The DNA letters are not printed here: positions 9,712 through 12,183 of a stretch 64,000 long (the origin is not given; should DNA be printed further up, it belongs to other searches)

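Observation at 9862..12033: Tandemly duplicated GT2 glycosyltransferase genes fused into one 723-aa ORF, next to an XRE regulator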

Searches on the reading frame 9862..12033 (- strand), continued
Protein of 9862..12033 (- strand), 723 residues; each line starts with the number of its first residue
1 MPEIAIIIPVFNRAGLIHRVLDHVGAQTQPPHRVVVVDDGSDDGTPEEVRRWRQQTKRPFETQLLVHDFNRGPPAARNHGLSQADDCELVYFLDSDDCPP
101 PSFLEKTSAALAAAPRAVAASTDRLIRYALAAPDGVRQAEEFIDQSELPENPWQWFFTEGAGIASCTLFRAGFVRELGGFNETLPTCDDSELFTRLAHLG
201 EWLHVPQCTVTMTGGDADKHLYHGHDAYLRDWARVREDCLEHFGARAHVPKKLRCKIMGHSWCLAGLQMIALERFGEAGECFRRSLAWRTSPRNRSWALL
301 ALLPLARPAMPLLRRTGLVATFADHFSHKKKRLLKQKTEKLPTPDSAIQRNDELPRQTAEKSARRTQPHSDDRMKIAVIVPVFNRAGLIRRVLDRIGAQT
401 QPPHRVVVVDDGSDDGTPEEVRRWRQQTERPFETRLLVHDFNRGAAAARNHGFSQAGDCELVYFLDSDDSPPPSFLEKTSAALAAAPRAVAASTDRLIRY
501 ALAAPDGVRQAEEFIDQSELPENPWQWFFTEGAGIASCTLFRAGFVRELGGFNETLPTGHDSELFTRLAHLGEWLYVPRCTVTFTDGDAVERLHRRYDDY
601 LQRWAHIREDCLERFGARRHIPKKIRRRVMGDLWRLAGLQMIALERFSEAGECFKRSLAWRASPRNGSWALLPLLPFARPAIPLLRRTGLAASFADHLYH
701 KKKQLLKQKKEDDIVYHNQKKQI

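Call 67: find_encoding_contigs(protein=P0391, flank=4000, max_places=4)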
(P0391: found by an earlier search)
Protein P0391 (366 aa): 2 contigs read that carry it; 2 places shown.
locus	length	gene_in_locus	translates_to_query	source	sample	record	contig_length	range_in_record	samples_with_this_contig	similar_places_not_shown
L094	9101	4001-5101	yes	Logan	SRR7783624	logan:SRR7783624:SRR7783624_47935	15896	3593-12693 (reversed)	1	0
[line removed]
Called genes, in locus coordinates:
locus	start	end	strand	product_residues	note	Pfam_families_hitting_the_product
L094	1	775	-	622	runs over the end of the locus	PF00012:HSP70, PF06723:MreB_Mbl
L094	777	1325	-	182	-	PF00226:DnaJ (weak), PF07743:HSCB_C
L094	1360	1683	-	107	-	PF01521:Fe-S_biosyn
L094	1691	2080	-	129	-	PF01592:NifU_N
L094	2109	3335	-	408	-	PF00155:Aminotran_1_2, PF00266:Aminotran_5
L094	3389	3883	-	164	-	PF02082:Rrf2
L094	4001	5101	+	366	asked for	PF00535:Glycos_transf_2, PF10111:Glyco_tranf_2_2, PF13641:Glyco_tranf_2_3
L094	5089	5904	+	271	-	PF00459:Inositol_P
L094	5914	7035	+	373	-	PF02885:Glycos_trans_3N, PF00591:Glycos_transf_3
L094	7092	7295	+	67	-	-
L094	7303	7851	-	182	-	-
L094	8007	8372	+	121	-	PF00717:Peptidase_S24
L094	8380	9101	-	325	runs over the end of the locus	PF18025:FucT_N, PF00852:Glyco_transf_10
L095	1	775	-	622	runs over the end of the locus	PF00012:HSP70, PF06723:MreB_Mbl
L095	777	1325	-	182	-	PF00226:DnaJ (weak), PF07743:HSCB_C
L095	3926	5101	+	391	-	PF00535:Glycos_transf_2, PF10111:Glyco_tranf_2_2, PF13641:Glyco_tranf_2_3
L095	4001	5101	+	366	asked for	PF00535:Glycos_transf_2, PF10111:Glyco_tranf_2_2, PF13641:Glyco_tranf_2_3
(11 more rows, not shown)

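Call 70: find_encoding_contigs(protein=P0396, flank=4000, max_places=3)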
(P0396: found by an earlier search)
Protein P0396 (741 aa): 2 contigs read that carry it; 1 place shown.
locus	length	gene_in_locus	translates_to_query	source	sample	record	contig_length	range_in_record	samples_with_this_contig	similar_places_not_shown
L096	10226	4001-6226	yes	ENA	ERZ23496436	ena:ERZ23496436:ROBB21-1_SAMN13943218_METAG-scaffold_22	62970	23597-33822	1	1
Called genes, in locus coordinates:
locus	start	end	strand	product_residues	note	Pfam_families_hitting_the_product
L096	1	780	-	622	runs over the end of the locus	PF00012:HSP70, PF06723:MreB_Mbl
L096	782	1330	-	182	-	PF00226:DnaJ (weak), PF07743:HSCB_C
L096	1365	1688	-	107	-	PF01521:Fe-S_biosyn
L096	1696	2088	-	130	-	PF01592:NifU_N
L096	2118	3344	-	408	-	PF00155:Aminotran_1_2, PF00266:Aminotran_5, PF01212:Beta_elim_lyase (weak)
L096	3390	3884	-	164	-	PF02082:Rrf2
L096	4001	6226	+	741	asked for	PF00535:Glycos_transf_2, PF10111:Glyco_tranf_2_2, PF13641:Glyco_tranf_2_3, PF13632:Glyco_trans_2_3 (faint), PF00535:Glycos_transf_2, PF10111:Glyco_tranf_2_2, PF13641:Glyco_tranf_2_3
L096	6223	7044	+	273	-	PF00459:Inositol_P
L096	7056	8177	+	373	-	PF02885:Glycos_trans_3N, PF00591:Glycos_transf_3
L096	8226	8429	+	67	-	-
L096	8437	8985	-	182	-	-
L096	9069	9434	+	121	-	PF00717:Peptidase_S24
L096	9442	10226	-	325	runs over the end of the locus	PF18025:FucT_N, PF00852:Glyco_transf_10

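Call 71: find_encoding_contigs(protein=P0399, flank=4000, max_places=2)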
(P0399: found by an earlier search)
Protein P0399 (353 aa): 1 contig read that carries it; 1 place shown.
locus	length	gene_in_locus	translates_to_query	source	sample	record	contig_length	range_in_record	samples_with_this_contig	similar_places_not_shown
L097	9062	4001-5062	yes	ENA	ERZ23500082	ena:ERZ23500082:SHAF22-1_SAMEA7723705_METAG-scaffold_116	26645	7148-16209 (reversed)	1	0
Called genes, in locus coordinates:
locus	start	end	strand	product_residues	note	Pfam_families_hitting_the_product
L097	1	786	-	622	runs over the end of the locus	PF00012:HSP70, PF06723:MreB_Mbl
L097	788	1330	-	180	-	PF00226:DnaJ (weak), PF07743:HSCB_C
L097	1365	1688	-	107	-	PF01521:Fe-S_biosyn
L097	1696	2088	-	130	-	PF01592:NifU_N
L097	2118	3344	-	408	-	PF00155:Aminotran_1_2, PF00266:Aminotran_5, PF01212:Beta_elim_lyase (weak)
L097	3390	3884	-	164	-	PF02082:Rrf2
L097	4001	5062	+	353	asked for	PF00535:Glycos_transf_2, PF10111:Glyco_tranf_2_2, PF13641:Glyco_tranf_2_3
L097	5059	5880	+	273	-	PF00459:Inositol_P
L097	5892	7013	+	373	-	PF02885:Glycos_trans_3N, PF00591:Glycos_transf_3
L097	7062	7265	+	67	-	-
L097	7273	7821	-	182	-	-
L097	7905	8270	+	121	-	PF00717:Peptidase_S24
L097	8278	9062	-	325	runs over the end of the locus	PF18025:FucT_N, PF00852:Glyco_transf_10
